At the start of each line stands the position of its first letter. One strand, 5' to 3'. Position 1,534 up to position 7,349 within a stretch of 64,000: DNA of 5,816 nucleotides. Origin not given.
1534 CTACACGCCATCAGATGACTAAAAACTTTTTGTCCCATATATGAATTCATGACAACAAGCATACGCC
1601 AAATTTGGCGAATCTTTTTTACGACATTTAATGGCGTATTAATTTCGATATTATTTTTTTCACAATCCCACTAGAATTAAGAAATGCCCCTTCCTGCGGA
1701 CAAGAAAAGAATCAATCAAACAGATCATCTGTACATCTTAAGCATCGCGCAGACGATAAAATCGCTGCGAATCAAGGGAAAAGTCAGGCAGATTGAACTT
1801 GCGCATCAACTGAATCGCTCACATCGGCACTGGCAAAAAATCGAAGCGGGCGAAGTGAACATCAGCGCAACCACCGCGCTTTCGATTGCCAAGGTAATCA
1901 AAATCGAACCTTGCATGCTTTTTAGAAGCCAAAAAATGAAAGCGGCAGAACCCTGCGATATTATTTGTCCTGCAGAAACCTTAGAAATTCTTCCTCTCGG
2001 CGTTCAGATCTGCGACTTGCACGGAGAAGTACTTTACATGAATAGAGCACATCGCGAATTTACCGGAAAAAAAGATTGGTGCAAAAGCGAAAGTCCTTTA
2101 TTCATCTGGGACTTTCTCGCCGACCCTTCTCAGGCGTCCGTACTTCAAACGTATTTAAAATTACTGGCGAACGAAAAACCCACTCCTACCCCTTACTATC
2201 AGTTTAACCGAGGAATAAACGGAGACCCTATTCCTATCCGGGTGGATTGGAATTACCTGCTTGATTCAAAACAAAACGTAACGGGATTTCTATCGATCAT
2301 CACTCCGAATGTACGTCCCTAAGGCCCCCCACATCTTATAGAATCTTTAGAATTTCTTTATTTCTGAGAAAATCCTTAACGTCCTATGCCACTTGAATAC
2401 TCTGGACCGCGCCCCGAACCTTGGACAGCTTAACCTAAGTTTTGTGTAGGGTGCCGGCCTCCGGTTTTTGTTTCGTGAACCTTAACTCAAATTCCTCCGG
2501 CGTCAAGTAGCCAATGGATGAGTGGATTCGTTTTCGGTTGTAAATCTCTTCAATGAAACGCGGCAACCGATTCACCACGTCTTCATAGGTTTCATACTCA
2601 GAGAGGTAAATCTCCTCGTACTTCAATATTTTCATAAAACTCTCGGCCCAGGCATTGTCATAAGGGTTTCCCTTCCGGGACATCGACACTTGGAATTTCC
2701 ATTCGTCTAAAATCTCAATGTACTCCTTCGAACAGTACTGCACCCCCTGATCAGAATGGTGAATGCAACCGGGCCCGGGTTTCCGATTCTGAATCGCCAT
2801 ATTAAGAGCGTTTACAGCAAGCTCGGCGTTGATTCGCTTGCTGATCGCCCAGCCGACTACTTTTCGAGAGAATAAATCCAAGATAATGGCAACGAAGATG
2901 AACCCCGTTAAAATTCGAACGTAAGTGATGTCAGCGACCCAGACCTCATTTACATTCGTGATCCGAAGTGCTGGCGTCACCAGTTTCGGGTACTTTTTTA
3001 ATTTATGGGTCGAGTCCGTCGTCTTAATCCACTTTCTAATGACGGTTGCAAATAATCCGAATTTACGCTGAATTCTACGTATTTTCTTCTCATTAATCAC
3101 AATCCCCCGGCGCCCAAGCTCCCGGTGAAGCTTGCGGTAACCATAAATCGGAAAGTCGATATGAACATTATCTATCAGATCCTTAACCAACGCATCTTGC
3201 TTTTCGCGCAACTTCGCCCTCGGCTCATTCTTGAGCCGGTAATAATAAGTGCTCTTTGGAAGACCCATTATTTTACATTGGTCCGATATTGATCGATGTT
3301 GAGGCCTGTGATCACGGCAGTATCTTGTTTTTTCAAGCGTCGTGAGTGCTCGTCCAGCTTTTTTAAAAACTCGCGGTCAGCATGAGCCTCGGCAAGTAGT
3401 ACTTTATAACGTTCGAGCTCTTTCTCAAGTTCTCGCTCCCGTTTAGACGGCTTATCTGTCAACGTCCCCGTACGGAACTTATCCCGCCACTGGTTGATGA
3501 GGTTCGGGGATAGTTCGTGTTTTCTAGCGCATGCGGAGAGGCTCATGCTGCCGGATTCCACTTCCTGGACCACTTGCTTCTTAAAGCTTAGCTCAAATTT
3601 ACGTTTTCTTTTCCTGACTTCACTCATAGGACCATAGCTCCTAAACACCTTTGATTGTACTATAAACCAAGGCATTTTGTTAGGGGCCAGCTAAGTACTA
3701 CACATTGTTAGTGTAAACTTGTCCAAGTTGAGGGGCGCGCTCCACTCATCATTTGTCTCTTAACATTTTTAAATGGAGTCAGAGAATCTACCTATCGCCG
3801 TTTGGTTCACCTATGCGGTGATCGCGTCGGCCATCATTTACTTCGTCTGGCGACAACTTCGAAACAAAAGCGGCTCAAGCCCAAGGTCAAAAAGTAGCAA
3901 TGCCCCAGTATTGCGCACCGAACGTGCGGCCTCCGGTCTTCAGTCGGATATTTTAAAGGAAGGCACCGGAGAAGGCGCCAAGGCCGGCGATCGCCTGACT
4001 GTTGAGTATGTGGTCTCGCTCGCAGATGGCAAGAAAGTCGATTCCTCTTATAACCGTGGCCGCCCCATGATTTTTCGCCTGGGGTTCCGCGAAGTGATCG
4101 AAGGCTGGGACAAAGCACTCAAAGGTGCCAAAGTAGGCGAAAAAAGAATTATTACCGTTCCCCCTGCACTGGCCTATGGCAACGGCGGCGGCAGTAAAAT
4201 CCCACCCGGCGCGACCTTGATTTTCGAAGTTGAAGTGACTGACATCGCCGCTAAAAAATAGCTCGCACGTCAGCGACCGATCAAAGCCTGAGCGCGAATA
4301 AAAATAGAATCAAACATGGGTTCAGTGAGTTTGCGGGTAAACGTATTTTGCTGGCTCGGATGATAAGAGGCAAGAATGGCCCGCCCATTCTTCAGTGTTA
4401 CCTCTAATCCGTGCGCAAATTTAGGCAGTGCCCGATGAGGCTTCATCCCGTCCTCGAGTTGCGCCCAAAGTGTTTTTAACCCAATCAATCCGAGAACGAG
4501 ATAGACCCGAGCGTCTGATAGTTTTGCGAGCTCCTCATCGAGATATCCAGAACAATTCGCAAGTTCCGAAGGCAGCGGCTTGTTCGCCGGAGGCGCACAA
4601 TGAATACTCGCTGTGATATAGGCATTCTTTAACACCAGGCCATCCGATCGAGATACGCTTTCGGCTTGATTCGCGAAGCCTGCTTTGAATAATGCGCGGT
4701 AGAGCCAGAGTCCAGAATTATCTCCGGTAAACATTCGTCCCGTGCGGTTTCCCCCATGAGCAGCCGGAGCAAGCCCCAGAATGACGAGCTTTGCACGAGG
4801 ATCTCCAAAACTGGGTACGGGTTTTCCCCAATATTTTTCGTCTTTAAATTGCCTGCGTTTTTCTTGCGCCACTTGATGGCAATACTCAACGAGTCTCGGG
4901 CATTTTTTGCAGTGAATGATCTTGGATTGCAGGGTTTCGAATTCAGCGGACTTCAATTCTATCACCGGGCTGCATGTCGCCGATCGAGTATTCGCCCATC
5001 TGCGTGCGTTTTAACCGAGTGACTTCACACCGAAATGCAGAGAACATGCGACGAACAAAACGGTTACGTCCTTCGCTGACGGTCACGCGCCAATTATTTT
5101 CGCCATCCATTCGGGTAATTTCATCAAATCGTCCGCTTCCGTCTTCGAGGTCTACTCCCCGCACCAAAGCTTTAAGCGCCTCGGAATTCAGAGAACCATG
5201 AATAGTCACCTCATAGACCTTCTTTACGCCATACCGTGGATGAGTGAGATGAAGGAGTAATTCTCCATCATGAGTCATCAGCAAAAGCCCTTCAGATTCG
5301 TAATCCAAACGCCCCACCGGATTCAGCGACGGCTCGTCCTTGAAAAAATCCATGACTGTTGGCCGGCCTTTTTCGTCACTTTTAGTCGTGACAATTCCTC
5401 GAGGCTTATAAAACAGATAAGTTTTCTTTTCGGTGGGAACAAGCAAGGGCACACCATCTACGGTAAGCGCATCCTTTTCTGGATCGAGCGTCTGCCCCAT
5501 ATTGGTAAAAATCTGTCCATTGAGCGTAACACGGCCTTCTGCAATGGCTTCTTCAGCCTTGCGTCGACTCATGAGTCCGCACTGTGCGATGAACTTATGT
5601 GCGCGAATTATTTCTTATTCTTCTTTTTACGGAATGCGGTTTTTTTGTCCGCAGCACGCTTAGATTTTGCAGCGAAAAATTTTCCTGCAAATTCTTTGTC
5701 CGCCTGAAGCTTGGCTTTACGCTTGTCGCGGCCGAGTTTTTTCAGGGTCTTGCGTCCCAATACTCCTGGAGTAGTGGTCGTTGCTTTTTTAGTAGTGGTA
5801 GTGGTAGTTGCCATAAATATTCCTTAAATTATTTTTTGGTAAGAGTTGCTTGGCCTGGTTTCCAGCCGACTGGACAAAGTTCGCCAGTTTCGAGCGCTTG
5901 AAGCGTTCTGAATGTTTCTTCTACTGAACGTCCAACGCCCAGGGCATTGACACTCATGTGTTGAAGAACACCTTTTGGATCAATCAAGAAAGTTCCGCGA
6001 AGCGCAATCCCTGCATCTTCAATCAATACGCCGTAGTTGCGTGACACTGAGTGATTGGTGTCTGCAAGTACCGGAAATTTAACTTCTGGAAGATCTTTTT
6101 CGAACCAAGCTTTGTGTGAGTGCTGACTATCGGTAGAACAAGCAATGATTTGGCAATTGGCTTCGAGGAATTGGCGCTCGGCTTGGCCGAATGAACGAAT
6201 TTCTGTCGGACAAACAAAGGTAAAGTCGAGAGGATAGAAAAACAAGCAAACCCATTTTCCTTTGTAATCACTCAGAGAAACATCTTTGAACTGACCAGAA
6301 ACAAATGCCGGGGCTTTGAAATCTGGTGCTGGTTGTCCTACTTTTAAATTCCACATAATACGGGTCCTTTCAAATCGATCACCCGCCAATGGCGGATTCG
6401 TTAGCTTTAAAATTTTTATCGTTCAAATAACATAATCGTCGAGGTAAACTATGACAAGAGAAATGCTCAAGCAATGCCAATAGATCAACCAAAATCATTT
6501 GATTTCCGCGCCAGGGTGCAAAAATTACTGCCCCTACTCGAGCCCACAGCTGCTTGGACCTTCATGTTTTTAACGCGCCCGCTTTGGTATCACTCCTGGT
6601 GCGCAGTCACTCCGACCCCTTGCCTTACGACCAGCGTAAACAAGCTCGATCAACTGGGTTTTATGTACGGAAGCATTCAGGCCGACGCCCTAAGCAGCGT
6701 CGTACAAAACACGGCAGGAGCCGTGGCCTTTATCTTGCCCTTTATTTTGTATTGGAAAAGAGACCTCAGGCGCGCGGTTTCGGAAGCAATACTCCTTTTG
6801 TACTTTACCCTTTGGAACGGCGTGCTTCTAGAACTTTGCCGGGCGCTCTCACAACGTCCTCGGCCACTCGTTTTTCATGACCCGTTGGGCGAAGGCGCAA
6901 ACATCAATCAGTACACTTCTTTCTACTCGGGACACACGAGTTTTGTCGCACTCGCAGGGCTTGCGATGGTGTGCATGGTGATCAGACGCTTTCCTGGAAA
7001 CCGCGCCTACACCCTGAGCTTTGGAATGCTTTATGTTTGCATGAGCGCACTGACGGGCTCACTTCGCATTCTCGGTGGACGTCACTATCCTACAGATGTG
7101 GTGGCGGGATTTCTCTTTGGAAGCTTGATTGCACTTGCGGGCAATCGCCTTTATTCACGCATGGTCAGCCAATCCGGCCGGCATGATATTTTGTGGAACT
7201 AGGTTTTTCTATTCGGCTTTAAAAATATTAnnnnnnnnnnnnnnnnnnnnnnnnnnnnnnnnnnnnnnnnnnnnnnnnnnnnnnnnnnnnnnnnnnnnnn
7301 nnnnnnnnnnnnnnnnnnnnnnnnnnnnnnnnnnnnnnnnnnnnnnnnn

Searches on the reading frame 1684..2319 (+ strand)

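Call 17: search_protein_families(library=pfam, proteins=[window:1684-2319:+], max_evalue=0.001)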
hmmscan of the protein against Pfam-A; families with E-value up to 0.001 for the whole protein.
window:1684-2319:+ (212 aa): 3 families
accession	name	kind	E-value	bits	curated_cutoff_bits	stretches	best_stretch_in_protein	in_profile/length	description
PF00989.32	PAS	-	5e-05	23.7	22.6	1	101-206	8-110/113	PAS fold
PF01381.28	HTH_3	-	0.00024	21.5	23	1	25-76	1-52/55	Helix-turn-helix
PF13560.12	HTH_31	-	0.0009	19.9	27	0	22-73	3-55/64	Helix-turn-helix domain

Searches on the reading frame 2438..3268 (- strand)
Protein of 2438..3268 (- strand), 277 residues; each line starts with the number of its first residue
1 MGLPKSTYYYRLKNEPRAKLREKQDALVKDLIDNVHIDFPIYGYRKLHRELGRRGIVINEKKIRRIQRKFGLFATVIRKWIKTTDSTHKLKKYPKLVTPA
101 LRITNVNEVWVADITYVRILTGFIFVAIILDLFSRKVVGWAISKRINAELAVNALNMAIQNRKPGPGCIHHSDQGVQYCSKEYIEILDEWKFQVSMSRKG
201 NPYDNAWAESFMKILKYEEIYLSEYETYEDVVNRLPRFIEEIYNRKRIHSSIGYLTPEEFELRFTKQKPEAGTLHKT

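Call 17: search_protein_families(library=pfam, proteins=[window:2438-3268:-], max_evalue=0.001)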
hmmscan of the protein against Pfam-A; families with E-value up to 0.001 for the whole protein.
window:2438-3268:- (277 aa): 4 families
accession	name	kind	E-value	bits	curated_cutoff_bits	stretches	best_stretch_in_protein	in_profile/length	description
PF00665.32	rve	-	3.8e-27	95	32.6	1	106-202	4-102/102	Integrase core domain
PF13683.12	rve_3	-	1.7e-12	47.4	26.5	1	193-257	4-67/67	Integrase core domain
PF13276.12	HTH_21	-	2e-12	47.6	28.1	1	24-79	3-59/60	HTH-like domain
PF13333.12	rve_2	-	1.3e-06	28.9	22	1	209-261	1-52/56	Integrase core domain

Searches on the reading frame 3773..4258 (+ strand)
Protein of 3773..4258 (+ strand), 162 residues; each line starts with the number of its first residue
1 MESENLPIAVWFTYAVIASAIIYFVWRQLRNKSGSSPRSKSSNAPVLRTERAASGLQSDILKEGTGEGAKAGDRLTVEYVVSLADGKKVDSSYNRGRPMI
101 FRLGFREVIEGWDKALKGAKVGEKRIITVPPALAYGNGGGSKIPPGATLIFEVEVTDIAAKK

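Call 17: search_protein_families(library=pfam, proteins=[window:3773-4258:+], max_evalue=0.001)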
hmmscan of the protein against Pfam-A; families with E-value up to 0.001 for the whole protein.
window:3773-4258:+ (162 aa): 1 family
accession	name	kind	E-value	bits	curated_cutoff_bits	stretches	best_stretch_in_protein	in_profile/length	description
PF00254.34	FKBP_C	-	3.8e-30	104.5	21.1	1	69-155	5-93/94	FKBP-type peptidyl-prolyl cis-trans isomerase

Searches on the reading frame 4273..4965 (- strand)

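Call 17: search_protein_families(library=pfam, proteins=[window:4273-4965:-], max_evalue=0.001)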
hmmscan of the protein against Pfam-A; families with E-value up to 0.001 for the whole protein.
window:4273-4965:- (231 aa): 1 family
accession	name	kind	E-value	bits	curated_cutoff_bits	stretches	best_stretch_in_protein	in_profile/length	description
PF03167.25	UDG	-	3.7e-25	89.1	24.3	1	51-221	1-136/141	Uracil DNA glycosylase superfamily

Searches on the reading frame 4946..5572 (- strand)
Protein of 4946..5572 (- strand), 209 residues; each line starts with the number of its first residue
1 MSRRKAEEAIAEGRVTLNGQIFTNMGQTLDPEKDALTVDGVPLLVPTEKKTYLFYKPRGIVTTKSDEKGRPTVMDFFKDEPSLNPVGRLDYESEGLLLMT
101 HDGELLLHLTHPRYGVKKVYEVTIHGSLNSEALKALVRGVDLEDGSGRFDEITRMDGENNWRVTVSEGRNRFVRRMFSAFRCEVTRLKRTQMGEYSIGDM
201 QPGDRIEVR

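Call 17: search_protein_families(library=pfam, proteins=[window:4946-5572:-], max_evalue=0.001)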
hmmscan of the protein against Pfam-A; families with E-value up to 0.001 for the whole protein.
window:4946-5572:- (209 aa): 2 families
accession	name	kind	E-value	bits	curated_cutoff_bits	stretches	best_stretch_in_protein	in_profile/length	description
PF00849.27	PseudoU_synth_2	-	8.2e-17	62.3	26.8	1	52-179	3-152/152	RNA pseudouridylate synthase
PF01479.30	S4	-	5.3e-05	23.3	22.8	1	2-32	15-45/48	S4 domain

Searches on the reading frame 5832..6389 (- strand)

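Call 17: search_protein_families(library=pfam, proteins=[window:5832-6389:-], max_evalue=0.001)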
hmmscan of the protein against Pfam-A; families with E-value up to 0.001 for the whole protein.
window:5832-6389:- (186 aa): 3 families
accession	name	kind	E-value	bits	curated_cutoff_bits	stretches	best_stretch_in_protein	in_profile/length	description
PF00578.27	AhpC-TSA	-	2.1e-42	144.4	26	1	17-144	1-123/124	AhpC/TSA family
PF08534.16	Redoxin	-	1.5e-21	77.2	26.6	1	16-150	1-136/148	Redoxin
PF10417.14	1-cysPrx_C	-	0.00022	21.6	21.1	1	167-183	7-24/41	C-terminal domain of 1-Cys peroxiredoxin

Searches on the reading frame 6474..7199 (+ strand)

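Call 17: search_protein_families(library=pfam, proteins=[window:6474-7199:+], max_evalue=0.001)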
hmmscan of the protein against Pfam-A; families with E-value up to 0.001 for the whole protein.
window:6474-7199:+ (242 aa): 2 families
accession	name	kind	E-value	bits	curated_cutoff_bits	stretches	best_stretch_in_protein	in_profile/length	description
PF01569.27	PAP2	-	3.2e-15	56.5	27.2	1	107-226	4-124/130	PAP2 superfamily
PF14360.12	PAP2_C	-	2.1e-07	31.8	27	1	151-220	7-69/74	PAP2 superfamily C-terminal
